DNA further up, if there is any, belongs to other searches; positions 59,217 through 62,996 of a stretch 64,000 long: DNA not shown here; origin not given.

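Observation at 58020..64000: PLD-nuclease::SNF2-helicase fusion followed by PglX/MmeI-like N6-adenine methyltransferase: partial DISARM class-1-like or BREX-related defence operon with unusual domain fusion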

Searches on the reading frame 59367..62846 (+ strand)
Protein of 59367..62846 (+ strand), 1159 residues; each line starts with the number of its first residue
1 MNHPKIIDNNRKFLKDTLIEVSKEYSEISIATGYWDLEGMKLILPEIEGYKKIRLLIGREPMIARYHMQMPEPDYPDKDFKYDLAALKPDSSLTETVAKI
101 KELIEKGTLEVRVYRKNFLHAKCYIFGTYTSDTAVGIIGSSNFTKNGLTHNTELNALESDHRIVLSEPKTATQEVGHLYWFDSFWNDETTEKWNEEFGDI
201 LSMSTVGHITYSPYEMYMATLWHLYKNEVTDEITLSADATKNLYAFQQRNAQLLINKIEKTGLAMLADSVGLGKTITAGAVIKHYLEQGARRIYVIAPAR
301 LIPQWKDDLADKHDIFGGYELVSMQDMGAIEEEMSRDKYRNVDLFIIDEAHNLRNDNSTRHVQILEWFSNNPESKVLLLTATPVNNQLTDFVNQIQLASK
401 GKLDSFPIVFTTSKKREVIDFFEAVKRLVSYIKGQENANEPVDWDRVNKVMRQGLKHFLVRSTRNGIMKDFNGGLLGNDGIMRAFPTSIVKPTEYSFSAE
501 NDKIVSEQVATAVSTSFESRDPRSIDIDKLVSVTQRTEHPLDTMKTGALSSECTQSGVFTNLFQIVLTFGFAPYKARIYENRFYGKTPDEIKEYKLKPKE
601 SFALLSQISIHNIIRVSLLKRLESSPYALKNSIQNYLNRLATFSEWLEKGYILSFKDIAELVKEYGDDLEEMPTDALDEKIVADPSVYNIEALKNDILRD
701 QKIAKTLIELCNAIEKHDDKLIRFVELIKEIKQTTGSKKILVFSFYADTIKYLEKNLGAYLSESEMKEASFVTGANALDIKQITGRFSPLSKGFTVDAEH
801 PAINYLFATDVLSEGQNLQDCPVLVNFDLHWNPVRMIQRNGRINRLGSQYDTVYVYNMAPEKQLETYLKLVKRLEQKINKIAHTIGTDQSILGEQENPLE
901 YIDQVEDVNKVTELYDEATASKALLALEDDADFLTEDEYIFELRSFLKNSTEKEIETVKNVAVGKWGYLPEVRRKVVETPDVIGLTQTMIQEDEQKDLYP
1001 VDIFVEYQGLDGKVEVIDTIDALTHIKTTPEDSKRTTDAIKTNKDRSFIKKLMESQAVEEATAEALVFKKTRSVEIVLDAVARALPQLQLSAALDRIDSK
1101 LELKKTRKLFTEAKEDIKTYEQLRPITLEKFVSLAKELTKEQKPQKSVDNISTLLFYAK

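Call 5: search_protein_families(library=pfam, proteins=[window:59367-62843:+], max_evalue=0.01)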
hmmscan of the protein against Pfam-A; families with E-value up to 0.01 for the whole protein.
window:59367-62843:+ (1159 aa): 10 families
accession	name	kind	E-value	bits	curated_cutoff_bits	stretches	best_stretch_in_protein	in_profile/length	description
PF00176.29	SNF2-rel_dom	-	6.8e-15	55.4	24.9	2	337-470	122-228/290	SNF2-related domain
PF00271.37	Helicase_C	-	5.9e-12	46.3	23.5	1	727-847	6-110/110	Helicase conserved C-terminal domain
PF04851.21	ResIII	-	7.8e-12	45.8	22.5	1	242-384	3-163/164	Type III restriction enzyme, res subunit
PF13091.12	PLDc_2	-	9.9e-10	38.8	27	1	94-163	55-120/132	PLD-like domain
PF00270.35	DEAD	-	7.8e-07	29.4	26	1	328-386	103-162/167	DEAD/DEAH box helicase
PF13401.12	AAA_22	-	3.5e-05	24.5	27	1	269-370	13-109/130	AAA domain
PF09565.16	RE_NgoFVII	-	4.4e-05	23.3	23.8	1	99-152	69-125/162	NgoFVII restriction endonuclease N-terminal PLD domain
PF13872.12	AAA_34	-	7.8e-05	22.2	27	1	226-374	27-177/306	P-loop containing NTP hydrolase pore-1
PF20720.3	nSTAND3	-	0.0055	16.9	27.2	0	249-319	5-46/155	Novel STAND NTPase 3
PF13245.12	AAA_19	-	0.0066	17.1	25.1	0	258-356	8-105/134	AAA domain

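Call 6: search_protein_families(library=padloc, proteins=[window:59367-62843:+], max_evalue=0.01)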
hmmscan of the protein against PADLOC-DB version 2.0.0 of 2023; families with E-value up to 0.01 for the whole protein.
window:59367-62843:+ (1159 aa): 41 families (the best 25 are shown)
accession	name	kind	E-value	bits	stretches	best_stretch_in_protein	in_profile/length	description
PDLC01075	C3a139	-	4e-51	172.4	1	6-1052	4-894/948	HKD+Snf2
PDLC02621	DrmD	-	2.2e-39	133.4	2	594-895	379-677/1040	DrmD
PDLC02623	DrmD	-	8.9e-35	117.7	3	712-902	504-676/1040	DrmD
PDLC02619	DrmD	-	6.8e-32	108.5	2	259-396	48-206/872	DrmD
PDLC00659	HmaA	-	1.6e-31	107.1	2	643-880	415-645/1176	SNF2 helicase / DEAD-box helicase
PDLC02500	BrxHI|BrxHII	-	4.3e-31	106.3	2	695-890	434-614/933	BrxHI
PDLC02843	DpdE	-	6.2e-29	98.5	2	265-396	179-310/1091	DpdE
PDLC02840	DpdE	-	1.6e-26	90.9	2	265-397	180-316/1091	DpdE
PDLC02572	DrmA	-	8.3e-26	88.2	2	613-895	395-674/1043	DrmA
PDLC02193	PLD_Helicase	-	1.4e-24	84.4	2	698-879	649-832/905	-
PDLC04556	PDC-M27C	-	3.4e-20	70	3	240-309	33-104/892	-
PDLC02633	DrmD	-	4.7e-20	69.2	2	727-888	513-677/839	DrmD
PDLC02504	BrxHI|BrxHII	-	7e-20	68.6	2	665-894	417-626/971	BrxHII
PDLC02632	DrmD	-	9.2e-19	65.4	2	614-866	399-644/662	DrmD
PDLC02634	DrmD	-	2.7e-18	63.2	2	705-919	444-650/900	DrmD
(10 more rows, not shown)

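Call 7: find_encoding_contigs(protein=window:59367-62846:+, flank=10000, max_places=6)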
Protein window:59367-62846:+ (1159 aa): 1 contig read that carries it; 1 place shown.
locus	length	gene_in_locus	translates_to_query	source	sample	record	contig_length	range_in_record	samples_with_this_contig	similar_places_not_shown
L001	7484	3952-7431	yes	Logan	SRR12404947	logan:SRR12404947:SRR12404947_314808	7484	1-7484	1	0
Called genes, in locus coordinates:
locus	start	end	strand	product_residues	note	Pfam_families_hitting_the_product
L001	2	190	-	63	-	?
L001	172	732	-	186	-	PF06114:Peptidase_M78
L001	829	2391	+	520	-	-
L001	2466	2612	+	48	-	-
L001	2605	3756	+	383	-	-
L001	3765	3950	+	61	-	PF12728:HTH_17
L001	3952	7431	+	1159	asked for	PF13091:PLDc_2, PF00270:DEAD (faint), PF04851:ResIII, PF00176:SNF2-rel_dom, PF00271:Helicase_C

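Call 8: find_homologous_proteins(query=window:59367-62843:+, max_evalue=1e-10)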
Query window:59367-62843:+ (1159 aa): 7102 proteins with E <= 1e-10 among 8000 candidates; the best 120 are listed.
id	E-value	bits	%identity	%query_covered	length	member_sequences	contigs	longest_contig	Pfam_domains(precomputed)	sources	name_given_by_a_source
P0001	0.0e+0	2588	100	100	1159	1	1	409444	PF00270.36,PF00176.30,PF13091.13,PF00271.38,PF04851.22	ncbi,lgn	-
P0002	0.0e+0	2468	95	100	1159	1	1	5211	PF00270.36,PF00176.30,PF13091.13,PF00271.38,PF04851.22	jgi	jgi:ERCC4-related helicase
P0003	0.0e+0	2455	94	100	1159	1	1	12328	PF00270.36,PF00176.30,PF13091.13,PF00271.38,PF04851.22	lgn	-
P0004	0.0e+0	2444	93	100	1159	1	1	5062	PF00270.36,PF00176.30,PF13091.13,PF00271.38,PF04851.22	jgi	jgi:ERCC4-related helicase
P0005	0.0e+0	2432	93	100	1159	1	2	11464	PF13872.13,PF00270.36,PF00176.30,PF13091.13,PF00271.38,PF04851.22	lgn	-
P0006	0.0e+0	2409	92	100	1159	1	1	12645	PF00270.36,PF00176.30,PF13091.13,PF00271.38,PF04851.22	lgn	-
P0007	0.0e+0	2348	89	100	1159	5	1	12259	PF00270.36,PF00176.30,PF13091.13,PF00271.38,PF04851.22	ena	-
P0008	0.0e+0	2298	87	100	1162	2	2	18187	PF00270.36,PF00176.30,PF13091.13,PF00271.38,PF04851.22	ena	-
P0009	0.0e+0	2295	87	100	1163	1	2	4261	PF00270.36,PF00176.30,PF13091.13,PF00271.38,PF04851.22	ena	-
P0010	0.0e+0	2295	87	100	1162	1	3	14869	PF00270.36,PF00176.30,PF13091.13,PF00271.38,PF04851.22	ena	-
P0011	0.0e+0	2292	87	100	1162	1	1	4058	PF00270.36,PF00176.30,PF13091.13,PF00271.38,PF04851.22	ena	-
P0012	0.0e+0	2292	87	100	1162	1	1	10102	PF00270.36,PF00176.30,PF13091.13,PF00271.38,PF04851.22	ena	-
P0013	0.0e+0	2291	87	100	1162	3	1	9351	PF00270.36,PF00176.30,PF13091.13,PF00271.38,PF04851.22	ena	-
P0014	0.0e+0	2290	86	100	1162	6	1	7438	PF00270.36,PF00176.30,PF13091.13,PF00271.38,PF04851.22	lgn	-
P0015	0.0e+0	2265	85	100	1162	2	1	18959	PF00270.36,PF00176.30,PF13091.13,PF00271.38,PF04851.22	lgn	-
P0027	0.0e+0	2206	83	100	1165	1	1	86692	PF00270.36,PF00176.30,PF13091.13,PF09565.17,PF00271.38,PF04851.22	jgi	jgi:ERCC4-related helicase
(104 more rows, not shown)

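Call 9: find_encoding_contigs(protein=P0003, flank=10000, max_places=3)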
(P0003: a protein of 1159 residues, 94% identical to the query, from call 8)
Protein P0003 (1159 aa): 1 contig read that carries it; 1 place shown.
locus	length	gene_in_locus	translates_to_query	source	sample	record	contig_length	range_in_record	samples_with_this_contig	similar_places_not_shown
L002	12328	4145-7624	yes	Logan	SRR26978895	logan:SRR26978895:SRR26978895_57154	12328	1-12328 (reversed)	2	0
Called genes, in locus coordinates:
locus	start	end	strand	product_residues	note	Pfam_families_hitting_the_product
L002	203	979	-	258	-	PF12686:DUF3800 (weak)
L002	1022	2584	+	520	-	-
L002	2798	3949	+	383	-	-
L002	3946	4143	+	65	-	PF12728:HTH_17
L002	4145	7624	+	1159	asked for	PF13091:PLDc_2, PF00270:DEAD (faint), PF04851:ResIII, PF00176:SNF2-rel_dom, PF00271:Helicase_C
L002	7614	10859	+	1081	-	PF02384:N6_Mtase (faint), PF20473:MmeI_Mtase, PF07669:Eco57I, PF12950:TaqI_C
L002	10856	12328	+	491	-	?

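Call 10: find_encoding_contigs(protein=P0027, flank=10000, max_places=3)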
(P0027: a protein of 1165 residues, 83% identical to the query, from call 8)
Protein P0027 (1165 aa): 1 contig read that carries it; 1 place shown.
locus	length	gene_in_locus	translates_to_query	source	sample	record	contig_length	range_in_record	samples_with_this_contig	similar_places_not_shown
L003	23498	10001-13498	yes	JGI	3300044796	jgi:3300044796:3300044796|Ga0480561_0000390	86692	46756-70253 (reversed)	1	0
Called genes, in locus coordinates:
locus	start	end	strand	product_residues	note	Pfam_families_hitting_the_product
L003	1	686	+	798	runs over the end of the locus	PF02739:5_3_exonuc_N, PF01367:5_3_exonuc, PF00476:DNA_pol_A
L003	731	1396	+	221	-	PF21694:DNA_pol3_delta_C (weak)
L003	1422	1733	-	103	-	-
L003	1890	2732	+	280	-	PF14528:LAGLIDADG_3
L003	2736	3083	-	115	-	-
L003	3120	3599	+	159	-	PF00588:SpoU_methylase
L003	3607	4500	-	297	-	-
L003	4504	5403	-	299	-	PF01149:Fapy_DNA_glyco, PF05833:NFACT_N (weak), PF06831:H2TH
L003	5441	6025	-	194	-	PF01330:RuvA_N, PF00633:HHH (faint), PF14520:HHH_5, PF07499:RuvA_C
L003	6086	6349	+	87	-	PF01649:Ribosomal_S20p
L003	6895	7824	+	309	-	-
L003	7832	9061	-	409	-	PF00239:Resolvase, PF07508:Recombinase, PF13408:Zn_ribbon_recom (weak)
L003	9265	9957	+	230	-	-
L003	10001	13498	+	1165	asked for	PF09565:RE_NgoFVII (faint), PF13091:PLDc_2, PF00270:DEAD (weak), PF04851:ResIII, PF00176:SNF2-rel_dom, PF00271:Helicase_C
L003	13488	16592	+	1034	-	PF02384:N6_Mtase (faint), PF20473:MmeI_Mtase (faint), PF07669:Eco57I, PF12950:TaqI_C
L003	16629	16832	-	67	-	-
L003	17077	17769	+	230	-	PF01381:HTH_3, PF12844:HTH_19, PF13443:HTH_26 (weak), PF13560:HTH_31, PF20432:Xre-like-HTH (faint), PF13274:SocA_Panacea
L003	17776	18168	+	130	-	-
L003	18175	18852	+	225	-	PF13482:RNase_H_2, PF03104:DNA_pol_B_exo1 (weak), PF10108:DNA_pol_B_exo2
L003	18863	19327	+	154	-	-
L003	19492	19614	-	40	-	-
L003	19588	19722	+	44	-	-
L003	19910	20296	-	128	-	-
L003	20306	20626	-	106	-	-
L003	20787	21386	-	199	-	-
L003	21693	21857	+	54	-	-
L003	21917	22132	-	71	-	PF01177:Asp_Glu_race (weak)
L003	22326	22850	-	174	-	-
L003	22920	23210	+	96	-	-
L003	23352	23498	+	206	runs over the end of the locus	-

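Call 11: find_encoding_contigs(protein=P0008, flank=10000, max_places=3)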
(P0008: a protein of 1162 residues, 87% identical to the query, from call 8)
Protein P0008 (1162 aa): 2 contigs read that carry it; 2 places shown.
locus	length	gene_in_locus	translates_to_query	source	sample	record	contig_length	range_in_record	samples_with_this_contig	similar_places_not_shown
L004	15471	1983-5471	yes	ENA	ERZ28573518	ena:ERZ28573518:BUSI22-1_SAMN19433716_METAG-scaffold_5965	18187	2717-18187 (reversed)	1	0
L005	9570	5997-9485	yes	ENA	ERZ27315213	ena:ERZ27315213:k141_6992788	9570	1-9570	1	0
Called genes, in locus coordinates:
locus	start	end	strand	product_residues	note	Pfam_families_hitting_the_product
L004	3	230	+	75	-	?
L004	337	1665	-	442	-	PF00239:Resolvase, PF07508:Recombinase, PF13408:Zn_ribbon_recom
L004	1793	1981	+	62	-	PF08279:HTH_11 (weak), PF12728:HTH_17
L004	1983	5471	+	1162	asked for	PF13091:PLDc_2, PF00270:DEAD (faint), PF04851:ResIII, PF00176:SNF2-rel_dom, PF00271:Helicase_C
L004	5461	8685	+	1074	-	-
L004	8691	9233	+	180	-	-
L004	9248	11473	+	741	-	PF13166:AAA_13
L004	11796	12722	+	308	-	-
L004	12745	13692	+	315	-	PF14281:PDDEXK_4 (weak)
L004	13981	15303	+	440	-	PF02195:ParB_N, PF01555:N6_N4_Mtase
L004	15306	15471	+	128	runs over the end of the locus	-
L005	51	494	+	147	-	-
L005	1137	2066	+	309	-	PF00078:RVT_1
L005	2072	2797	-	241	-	-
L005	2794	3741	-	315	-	-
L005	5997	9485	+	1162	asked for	PF13091:PLDc_2, PF00270:DEAD (faint), PF04851:ResIII, PF00176:SNF2-rel_dom, PF00271:Helicase_C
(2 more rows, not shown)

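Call 12: search_protein_families(library=pfam, proteins=[L002:7614-10856:+, L002:10856-12328:+, L003:13488-16589:+, L004:5461-8682:+, L004:8691-9230:+, L004:9248-11470:+], max_evalue=0.01)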
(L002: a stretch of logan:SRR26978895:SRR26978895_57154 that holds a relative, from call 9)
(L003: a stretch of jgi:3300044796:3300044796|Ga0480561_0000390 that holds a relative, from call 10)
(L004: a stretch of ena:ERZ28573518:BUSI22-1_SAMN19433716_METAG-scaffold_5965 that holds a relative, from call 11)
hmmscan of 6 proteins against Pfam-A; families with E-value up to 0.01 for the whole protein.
L002:7614-10856:+ (1081 aa): 5 families
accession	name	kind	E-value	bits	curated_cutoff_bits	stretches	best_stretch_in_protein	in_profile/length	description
PF07669.17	Eco57I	-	5.9e-30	105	25.3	1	486-717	1-171/171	Eco57I restriction-modification methylase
PF20473.4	MmeI_Mtase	-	1.2e-11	44.7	27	1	433-709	11-225/259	MmeI, DNA-methyltransferase domain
PF12950.13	TaqI_C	-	1.7e-09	38.4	26.5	1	867-1018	5-118/118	TaqI-like C-terminal specificity domain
PF02384.22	N6_Mtase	-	2.6e-08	34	20.4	0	344-383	4-39/311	N-6 DNA Methylase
PF20465.4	MmeI_hel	-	0.0091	17.2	27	0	226-294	4-75/75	MmeI, helicase spacer domain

L002:10856-12328:+ (491 aa): 3 families
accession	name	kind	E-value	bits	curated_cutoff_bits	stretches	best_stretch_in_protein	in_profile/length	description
PF00239.26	Resolvase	-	2.6e-16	60.4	23.3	1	3-155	1-144/145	Resolvase, N terminal domain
PF07508.19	Recombinase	-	3.5e-12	46.9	21.1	1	182-268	3-102/102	Recombinase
PF13408.12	Zn_ribbon_recom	-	1.6e-07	32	25.3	1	282-335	2-58/58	Recombinase zinc beta ribbon domain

L003:13488-16589:+ (1034 aa): 4 families
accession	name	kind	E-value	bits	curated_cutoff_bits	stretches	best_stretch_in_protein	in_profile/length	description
PF07669.17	Eco57I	-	2.4e-39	135.6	25.3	1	487-717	1-171/171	Eco57I restriction-modification methylase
PF02384.22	N6_Mtase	-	2.9e-13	50.3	20.4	1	604-737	108-238/311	N-6 DNA Methylase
PF12950.13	TaqI_C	-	1.3e-10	42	26.5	1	833-970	1-118/118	TaqI-like C-terminal specificity domain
PF20473.4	MmeI_Mtase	-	7.7e-07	29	27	1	432-509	9-85/259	MmeI, DNA-methyltransferase domain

L004:5461-8682:+ (1074 aa): 5 families
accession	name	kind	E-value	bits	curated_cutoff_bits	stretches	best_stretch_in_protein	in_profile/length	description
PF07669.17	Eco57I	-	6.5e-30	104.9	25.3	1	483-719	1-171/171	Eco57I restriction-modification methylase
PF12950.13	TaqI_C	-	2.1e-11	44.5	26.5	1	863-993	2-98/118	TaqI-like C-terminal specificity domain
PF20473.4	MmeI_Mtase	-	1.8e-09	37.6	27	1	429-686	10-200/259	MmeI, DNA-methyltransferase domain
PF02384.22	N6_Mtase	-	3.1e-08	33.8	20.4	0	341-380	4-39/311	N-6 DNA Methylase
PF20465.4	MmeI_hel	-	0.0062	17.7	27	0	223-291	4-75/75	MmeI, helicase spacer domain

L004:8691-9230:+ (180 aa): 0 families

L004:9248-11470:+ (741 aa): 2 families
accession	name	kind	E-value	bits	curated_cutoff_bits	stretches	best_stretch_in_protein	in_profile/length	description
PF13166.12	AAA_13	-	4.7e-27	95.4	36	2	189-663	176-652/713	AAA domain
PF02463.25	SMC_N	-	0.00032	20.6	40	1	1-586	1-204/220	RecF/RecN/SMC N terminal domain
